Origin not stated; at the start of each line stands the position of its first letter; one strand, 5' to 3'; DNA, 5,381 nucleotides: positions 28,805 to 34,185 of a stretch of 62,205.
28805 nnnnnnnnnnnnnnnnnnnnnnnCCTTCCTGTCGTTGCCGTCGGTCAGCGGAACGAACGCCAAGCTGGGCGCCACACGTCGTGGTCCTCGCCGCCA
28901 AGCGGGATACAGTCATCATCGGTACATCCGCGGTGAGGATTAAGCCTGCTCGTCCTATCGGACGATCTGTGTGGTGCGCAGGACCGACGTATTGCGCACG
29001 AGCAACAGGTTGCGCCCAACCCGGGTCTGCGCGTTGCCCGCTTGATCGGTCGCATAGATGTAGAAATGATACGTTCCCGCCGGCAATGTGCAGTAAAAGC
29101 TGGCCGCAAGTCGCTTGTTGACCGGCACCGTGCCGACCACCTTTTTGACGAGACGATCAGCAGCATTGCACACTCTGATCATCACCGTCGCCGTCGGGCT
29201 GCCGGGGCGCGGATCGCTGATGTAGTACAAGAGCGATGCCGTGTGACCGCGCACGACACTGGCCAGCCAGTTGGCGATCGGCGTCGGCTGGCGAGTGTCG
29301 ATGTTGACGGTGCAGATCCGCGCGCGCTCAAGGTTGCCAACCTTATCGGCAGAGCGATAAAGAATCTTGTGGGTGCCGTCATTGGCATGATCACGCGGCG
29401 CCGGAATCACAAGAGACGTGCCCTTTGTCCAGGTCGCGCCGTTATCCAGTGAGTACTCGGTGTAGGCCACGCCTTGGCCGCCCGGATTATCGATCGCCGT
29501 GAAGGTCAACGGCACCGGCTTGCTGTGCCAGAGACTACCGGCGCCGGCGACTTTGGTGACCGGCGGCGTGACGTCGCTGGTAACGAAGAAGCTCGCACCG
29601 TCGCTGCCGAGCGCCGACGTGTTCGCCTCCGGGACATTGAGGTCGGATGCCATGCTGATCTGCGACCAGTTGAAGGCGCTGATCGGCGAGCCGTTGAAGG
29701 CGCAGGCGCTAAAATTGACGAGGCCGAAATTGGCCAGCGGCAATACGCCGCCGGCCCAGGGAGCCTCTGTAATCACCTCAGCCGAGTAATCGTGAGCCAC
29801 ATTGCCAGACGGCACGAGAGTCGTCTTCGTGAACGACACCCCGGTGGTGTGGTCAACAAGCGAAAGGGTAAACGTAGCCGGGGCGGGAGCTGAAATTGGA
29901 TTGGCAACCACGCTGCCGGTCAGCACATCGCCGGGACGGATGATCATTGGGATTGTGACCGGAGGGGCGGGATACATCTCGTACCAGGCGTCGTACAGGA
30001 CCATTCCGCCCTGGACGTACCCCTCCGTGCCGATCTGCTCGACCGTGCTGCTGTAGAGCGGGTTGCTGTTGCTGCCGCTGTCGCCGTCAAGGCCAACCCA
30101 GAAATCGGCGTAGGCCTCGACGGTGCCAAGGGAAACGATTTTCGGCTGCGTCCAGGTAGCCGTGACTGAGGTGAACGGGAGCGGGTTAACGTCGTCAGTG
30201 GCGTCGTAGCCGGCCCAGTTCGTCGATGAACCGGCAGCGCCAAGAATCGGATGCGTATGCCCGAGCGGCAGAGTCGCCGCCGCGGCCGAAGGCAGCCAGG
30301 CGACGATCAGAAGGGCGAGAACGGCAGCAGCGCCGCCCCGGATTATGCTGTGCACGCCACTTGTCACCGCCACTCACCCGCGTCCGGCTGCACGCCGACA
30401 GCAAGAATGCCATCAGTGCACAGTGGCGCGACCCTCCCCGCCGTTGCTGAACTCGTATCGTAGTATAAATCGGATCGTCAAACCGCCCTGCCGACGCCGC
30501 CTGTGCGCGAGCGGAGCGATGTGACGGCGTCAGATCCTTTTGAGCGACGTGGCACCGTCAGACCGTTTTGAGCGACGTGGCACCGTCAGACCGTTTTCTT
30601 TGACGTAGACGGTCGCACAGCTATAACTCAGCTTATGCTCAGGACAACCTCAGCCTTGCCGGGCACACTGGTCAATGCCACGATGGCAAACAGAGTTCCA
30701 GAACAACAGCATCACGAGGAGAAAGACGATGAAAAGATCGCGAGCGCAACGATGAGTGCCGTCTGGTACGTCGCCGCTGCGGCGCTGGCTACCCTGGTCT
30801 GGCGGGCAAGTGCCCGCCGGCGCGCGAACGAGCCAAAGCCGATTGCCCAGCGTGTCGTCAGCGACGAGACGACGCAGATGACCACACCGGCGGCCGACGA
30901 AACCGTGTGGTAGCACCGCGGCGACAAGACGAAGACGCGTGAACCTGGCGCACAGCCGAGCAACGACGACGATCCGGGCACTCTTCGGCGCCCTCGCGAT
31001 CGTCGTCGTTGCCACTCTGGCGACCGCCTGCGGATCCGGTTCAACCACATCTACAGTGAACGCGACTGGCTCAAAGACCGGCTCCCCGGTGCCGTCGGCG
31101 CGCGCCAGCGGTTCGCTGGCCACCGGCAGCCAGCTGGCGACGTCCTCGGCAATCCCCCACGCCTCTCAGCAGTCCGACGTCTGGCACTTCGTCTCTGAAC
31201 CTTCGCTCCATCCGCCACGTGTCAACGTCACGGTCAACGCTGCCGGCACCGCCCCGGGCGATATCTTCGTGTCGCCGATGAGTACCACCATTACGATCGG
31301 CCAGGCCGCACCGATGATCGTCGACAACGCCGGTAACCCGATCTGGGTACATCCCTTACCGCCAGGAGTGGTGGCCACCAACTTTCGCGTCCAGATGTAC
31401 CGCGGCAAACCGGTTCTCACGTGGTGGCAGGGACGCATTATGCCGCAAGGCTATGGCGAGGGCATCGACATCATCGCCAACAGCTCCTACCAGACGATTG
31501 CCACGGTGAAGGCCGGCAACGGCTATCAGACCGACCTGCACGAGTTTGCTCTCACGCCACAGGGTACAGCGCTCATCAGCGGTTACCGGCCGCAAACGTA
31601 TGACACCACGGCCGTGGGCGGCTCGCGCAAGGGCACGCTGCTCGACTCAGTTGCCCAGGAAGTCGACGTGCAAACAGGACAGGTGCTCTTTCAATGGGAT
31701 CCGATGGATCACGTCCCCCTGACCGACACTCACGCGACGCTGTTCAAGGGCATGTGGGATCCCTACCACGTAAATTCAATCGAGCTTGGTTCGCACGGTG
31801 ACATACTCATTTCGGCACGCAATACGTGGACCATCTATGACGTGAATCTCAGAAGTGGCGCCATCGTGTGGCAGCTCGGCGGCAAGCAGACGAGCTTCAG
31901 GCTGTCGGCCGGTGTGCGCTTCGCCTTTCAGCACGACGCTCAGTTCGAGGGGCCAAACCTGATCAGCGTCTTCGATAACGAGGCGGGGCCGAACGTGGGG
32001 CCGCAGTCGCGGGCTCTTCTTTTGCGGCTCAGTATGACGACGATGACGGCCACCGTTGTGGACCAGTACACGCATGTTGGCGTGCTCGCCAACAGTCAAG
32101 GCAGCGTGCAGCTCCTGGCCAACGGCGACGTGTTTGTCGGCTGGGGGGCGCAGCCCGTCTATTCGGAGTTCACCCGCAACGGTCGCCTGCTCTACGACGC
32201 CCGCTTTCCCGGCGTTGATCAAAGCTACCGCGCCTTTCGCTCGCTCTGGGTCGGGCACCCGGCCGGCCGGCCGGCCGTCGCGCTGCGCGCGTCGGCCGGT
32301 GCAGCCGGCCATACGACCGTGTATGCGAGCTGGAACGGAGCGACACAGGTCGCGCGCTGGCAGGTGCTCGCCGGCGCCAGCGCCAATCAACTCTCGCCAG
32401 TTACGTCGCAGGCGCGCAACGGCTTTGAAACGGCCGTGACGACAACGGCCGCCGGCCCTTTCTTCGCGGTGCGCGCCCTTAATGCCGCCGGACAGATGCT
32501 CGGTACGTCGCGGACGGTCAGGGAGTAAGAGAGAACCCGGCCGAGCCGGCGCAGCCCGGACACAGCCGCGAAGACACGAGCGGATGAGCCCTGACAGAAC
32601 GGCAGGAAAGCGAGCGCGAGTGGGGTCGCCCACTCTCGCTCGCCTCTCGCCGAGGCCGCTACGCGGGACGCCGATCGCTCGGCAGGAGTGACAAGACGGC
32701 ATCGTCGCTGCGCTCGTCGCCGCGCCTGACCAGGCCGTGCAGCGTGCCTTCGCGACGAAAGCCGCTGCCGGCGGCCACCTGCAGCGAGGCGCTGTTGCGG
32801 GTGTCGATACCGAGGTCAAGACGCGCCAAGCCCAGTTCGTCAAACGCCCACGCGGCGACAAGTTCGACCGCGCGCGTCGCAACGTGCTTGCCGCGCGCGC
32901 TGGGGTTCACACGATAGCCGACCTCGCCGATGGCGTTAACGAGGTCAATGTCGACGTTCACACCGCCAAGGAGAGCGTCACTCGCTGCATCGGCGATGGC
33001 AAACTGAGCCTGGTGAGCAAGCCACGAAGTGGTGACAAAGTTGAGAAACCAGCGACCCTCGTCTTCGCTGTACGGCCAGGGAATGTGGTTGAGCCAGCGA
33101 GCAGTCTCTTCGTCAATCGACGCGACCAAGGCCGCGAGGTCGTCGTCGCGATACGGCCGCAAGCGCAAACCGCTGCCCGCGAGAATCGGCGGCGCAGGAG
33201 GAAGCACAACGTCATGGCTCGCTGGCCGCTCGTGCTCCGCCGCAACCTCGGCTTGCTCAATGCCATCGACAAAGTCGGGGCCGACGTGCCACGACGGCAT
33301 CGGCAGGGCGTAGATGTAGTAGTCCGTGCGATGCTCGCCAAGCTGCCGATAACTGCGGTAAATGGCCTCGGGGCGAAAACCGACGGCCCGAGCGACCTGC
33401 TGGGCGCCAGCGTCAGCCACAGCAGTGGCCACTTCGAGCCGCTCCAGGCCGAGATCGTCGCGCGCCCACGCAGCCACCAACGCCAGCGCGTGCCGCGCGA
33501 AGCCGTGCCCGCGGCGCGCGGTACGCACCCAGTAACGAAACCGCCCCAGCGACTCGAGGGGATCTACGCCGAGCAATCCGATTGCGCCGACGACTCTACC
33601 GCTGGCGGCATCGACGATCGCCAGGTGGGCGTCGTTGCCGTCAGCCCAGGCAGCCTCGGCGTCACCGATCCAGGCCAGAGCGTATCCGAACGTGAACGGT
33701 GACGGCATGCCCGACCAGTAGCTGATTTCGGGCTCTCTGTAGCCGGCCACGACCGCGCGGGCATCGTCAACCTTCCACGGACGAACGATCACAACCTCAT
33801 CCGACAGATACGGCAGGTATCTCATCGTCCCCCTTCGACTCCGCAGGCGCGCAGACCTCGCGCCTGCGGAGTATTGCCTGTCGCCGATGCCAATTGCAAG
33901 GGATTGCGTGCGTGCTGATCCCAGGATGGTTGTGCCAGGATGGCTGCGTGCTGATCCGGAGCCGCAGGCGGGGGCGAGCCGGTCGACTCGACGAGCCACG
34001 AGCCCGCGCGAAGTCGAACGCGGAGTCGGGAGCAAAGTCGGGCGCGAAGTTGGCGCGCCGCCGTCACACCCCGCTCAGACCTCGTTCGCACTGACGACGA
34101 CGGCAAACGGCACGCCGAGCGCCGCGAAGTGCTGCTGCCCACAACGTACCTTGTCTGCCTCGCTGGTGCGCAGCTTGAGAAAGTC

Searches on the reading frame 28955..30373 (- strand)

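Call 26: search_protein_families(library=pfam, proteins=[window:28955-30373:-], max_evalue=0.001)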
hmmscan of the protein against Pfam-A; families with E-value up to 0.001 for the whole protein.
window:28955-30373:- (472 aa): 3 families
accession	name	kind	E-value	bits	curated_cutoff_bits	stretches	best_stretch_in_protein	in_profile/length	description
PF01828.24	Peptidase_A4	-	2.1e-26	93.1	22.3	1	51-228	1-169/206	Peptidase A4 family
PF19077.6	Big_13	-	3.2e-06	28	27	0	326-360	68-102/102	Bacterial Ig-like domain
PF15418.12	DUF4625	-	0.00094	19.9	27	0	430-451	103-124/131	Domain of unknown function (DUF4625)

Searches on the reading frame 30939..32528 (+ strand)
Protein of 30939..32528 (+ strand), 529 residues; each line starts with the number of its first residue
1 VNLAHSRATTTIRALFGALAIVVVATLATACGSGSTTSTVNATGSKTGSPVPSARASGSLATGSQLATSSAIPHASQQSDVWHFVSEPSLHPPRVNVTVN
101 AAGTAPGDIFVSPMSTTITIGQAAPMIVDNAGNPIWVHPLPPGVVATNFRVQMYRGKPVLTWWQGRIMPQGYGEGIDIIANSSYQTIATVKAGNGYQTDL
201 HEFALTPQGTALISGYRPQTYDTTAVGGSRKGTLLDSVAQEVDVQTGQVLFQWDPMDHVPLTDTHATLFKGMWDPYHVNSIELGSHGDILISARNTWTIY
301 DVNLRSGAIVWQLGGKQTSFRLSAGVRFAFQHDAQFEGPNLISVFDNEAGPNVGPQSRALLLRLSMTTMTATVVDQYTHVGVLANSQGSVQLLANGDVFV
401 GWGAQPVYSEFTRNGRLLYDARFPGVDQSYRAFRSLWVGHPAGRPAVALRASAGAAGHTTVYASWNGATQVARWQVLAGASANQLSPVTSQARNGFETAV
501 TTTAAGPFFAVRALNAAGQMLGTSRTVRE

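Call 26: search_protein_families(library=pfam, proteins=[window:30939-32528:+], max_evalue=0.001)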
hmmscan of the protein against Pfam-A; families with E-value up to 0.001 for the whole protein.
window:30939-32528:+ (529 aa): 2 families
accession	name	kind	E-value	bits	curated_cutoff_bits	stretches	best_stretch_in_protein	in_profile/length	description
PF14269.12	Arylsulfotran_2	-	8.2e-56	190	27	1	150-423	1-300/301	Arylsulfotransferase (ASST)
PF05935.17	Arylsulfotrans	-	2e-12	47.3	24.2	1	122-408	27-337/374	Arylsulfotransferase (ASST)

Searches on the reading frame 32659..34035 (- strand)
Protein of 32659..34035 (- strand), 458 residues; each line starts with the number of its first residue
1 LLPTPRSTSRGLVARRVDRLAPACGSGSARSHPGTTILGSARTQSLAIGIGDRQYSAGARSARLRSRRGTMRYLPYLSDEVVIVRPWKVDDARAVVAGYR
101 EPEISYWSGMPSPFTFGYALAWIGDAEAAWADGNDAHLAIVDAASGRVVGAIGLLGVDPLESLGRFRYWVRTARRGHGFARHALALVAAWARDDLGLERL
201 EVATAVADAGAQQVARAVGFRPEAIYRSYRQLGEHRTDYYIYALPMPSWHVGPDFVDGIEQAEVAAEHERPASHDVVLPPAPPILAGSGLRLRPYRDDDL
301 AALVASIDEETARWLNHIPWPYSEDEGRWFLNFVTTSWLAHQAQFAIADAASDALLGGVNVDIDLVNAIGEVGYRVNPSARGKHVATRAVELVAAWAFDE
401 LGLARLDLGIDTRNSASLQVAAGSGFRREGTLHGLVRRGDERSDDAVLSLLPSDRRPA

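Call 26: search_protein_families(library=pfam, proteins=[window:32659-34035:-], max_evalue=0.001)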
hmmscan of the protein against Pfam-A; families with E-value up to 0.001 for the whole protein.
window:32659-34035:- (458 aa): 5 families
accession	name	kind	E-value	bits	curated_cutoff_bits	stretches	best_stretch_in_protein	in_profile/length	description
PF13302.13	Acetyltransf_3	-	3e-41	141.8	25.4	2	290-427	2-138/138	Acetyltransferase (GNAT) domain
PF00583.31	Acetyltransf_1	-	8.9e-19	68.3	20.7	2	128-220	25-116/116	Acetyltransferase (GNAT) family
PF13420.13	Acetyltransf_4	-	7.5e-08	33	24.3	1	143-238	56-152/155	Acetyltransferase (GNAT) domain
PF13508.13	Acetyltransf_7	-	5.8e-05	23.8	27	0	143-221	10-83/84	Acetyltransferase (GNAT) domain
PF13523.12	Acetyltransf_8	-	0.00014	21.9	27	0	378-431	89-142/145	Acetyltransferase (GNAT) domain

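Call 43: find_encoding_contigs(protein=window:32659-33825:-, flank=10000, max_places=6)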
Protein window:32659-33825:- (388 aa): no gene with exactly this product is on record in the collection.
